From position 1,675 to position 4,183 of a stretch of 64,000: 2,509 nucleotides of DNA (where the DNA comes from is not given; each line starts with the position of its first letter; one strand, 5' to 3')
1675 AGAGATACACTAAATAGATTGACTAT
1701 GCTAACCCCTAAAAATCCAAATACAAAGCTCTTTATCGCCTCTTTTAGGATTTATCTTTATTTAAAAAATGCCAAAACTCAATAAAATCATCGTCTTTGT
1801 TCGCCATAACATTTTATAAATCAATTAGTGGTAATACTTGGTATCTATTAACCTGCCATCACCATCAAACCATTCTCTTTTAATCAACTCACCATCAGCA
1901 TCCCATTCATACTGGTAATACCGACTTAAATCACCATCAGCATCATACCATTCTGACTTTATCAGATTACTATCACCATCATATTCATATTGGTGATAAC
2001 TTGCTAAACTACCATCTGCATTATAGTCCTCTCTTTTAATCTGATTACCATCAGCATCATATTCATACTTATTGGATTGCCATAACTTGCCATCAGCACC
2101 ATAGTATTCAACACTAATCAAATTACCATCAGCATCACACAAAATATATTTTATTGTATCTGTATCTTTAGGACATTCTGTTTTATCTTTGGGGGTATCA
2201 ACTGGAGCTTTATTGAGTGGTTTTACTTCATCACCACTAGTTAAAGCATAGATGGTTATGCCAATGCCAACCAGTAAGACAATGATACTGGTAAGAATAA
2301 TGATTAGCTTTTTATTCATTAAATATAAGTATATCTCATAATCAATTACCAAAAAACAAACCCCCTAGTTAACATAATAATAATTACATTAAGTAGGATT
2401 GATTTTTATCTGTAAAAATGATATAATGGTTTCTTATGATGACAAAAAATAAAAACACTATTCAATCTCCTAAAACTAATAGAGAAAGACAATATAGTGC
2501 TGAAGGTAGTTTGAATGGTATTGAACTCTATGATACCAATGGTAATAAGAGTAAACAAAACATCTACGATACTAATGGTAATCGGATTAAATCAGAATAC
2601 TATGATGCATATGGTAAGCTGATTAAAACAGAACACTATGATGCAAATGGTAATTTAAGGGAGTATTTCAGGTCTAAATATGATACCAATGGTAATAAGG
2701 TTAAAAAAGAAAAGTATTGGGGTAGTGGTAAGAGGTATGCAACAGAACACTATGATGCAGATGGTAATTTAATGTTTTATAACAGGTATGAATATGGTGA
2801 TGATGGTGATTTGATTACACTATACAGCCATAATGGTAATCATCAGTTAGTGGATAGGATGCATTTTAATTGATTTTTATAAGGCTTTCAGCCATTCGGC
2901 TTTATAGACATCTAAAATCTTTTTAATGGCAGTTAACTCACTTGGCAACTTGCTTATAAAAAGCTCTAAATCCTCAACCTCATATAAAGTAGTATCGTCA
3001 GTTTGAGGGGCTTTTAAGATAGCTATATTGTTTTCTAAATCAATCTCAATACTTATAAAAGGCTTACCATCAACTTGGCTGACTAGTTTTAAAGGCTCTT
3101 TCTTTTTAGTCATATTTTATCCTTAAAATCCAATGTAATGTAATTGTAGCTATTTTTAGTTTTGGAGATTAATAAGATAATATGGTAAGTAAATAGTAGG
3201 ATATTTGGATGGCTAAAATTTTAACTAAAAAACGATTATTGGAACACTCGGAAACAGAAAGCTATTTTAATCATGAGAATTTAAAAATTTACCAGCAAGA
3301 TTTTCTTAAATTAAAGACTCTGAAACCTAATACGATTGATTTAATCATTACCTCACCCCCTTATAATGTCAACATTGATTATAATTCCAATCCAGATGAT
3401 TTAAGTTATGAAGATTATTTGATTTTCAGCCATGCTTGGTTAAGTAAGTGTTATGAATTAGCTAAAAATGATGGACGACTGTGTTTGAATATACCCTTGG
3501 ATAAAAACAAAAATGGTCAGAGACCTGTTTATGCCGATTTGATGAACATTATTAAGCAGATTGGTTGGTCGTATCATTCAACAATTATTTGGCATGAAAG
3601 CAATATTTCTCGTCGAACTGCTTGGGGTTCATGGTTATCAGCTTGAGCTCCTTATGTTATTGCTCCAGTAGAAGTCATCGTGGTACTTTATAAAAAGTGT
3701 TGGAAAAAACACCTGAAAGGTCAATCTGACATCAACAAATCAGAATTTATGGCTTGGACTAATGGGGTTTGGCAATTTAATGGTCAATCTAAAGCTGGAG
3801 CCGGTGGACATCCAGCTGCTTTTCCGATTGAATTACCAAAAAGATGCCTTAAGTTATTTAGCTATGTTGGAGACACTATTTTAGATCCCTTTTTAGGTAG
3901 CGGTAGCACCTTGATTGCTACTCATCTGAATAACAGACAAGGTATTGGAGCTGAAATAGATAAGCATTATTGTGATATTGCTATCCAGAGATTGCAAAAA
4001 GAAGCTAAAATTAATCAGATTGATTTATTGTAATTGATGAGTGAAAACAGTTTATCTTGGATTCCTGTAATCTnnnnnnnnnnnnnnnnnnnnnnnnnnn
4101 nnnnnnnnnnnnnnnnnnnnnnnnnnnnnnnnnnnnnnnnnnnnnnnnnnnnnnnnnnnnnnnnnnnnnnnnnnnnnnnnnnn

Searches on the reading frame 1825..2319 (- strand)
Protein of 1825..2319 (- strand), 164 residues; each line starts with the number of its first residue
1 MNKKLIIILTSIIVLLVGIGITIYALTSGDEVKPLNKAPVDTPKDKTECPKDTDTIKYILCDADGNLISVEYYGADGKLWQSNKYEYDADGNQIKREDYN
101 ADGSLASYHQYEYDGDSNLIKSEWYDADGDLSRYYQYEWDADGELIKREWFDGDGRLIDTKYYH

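Call 76: search_protein_families(library=pfam, proteins=[window:1825-2319:-], max_evalue=0.01)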
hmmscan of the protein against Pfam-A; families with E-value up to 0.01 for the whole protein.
window:1825-2319:- (164 aa): 4 families
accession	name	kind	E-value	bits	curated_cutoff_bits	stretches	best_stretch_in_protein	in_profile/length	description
PF05593.20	RHS_repeat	-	8.6e-07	29.6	22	1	62-95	2-30/38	RHS Repeat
PF11178.13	DUF2963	-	5.3e-06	26.2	22.6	0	134-159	9-35/52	Protein of unknown function (DUF2963)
PF09318.15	Glyco_trans_A_1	-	0.00031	20.9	27.4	0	61-112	108-157/199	Glycosyl transferase 1 domain A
PF22145.1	GtfA_EBD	-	0.0011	19.3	27.9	0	110-157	34-80/97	GtfA extended beta-sheet domain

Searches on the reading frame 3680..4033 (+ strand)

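Call 76: search_protein_families(library=pfam, proteins=[window:3680-4033:+], max_evalue=0.01)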
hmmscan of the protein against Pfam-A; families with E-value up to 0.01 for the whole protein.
window:3680-4033:+ (117 aa): 1 family
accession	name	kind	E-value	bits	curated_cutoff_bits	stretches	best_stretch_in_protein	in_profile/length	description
PF01555.25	N6_N4_Mtase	-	1.2e-22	81.4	26.7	1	12-102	122-220/221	DNA methylase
